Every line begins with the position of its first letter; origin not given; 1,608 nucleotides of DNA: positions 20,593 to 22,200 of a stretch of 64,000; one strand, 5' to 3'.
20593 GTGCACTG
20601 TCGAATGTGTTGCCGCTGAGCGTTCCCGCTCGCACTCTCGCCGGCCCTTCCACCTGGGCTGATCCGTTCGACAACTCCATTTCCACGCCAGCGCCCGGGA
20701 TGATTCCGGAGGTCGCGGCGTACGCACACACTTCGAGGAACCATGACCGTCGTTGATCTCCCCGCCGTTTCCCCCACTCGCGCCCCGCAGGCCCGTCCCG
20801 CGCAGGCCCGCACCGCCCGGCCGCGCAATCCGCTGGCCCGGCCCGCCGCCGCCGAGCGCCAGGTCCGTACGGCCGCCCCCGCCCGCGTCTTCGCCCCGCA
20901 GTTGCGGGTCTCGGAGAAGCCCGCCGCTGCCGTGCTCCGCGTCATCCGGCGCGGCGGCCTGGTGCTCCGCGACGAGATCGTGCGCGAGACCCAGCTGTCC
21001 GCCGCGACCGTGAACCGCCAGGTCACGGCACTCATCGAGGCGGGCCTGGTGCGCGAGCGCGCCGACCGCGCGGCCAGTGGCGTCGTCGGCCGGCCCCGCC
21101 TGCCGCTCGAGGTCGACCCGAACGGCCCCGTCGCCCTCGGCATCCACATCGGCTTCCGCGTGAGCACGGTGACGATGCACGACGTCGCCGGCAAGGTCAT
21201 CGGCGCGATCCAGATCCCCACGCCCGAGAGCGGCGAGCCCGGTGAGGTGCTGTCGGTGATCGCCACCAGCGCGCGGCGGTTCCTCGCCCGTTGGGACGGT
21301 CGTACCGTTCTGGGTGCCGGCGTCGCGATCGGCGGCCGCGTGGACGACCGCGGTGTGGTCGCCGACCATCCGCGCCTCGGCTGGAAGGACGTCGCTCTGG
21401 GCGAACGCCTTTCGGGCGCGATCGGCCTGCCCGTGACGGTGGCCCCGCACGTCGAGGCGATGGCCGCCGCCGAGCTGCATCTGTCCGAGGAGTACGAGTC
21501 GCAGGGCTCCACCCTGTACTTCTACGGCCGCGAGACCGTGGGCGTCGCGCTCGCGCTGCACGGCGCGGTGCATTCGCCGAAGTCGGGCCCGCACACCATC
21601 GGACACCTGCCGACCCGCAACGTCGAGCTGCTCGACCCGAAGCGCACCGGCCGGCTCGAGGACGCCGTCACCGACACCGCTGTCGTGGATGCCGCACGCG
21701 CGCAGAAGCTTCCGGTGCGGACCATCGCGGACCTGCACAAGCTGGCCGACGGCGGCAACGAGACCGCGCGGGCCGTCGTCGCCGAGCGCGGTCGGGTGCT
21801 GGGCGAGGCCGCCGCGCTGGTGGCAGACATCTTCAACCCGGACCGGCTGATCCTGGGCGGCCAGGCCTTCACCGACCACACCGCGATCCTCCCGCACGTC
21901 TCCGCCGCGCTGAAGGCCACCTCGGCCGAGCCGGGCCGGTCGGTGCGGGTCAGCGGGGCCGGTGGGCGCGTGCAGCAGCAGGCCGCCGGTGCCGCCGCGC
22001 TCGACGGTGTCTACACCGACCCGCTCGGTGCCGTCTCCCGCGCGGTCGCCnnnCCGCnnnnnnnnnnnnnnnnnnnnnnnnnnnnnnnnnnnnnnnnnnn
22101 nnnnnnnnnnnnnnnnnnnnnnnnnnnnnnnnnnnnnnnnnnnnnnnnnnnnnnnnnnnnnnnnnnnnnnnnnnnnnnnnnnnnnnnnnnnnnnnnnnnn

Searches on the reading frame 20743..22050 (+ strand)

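Call 54: search_protein_families(library=pfam, proteins=[window:20743-22050:+], max_evalue=0.01)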
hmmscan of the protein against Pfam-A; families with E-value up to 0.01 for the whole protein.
window:20743-22050:+ (436 aa): 5 families
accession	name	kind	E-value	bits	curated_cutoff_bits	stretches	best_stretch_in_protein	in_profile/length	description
PF00480.26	ROK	-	5.1e-18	66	22.9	1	132-420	2-290/294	ROK family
PF12802.13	MarR_2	-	3.7e-06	27.5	27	1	61-109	7-56/61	MarR family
PF12840.13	HTH_20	-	0.0011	19.4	27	1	62-106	7-51/51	Helix-turn-helix domain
PF25213.1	HVO_A0261_N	-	0.0022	18.3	35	1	62-108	14-59/86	HVO_A0261 N-terminal domain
PF13412.12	HTH_24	-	0.0028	17.7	21.9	1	75-104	19-48/48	Winged helix-turn-helix DNA-binding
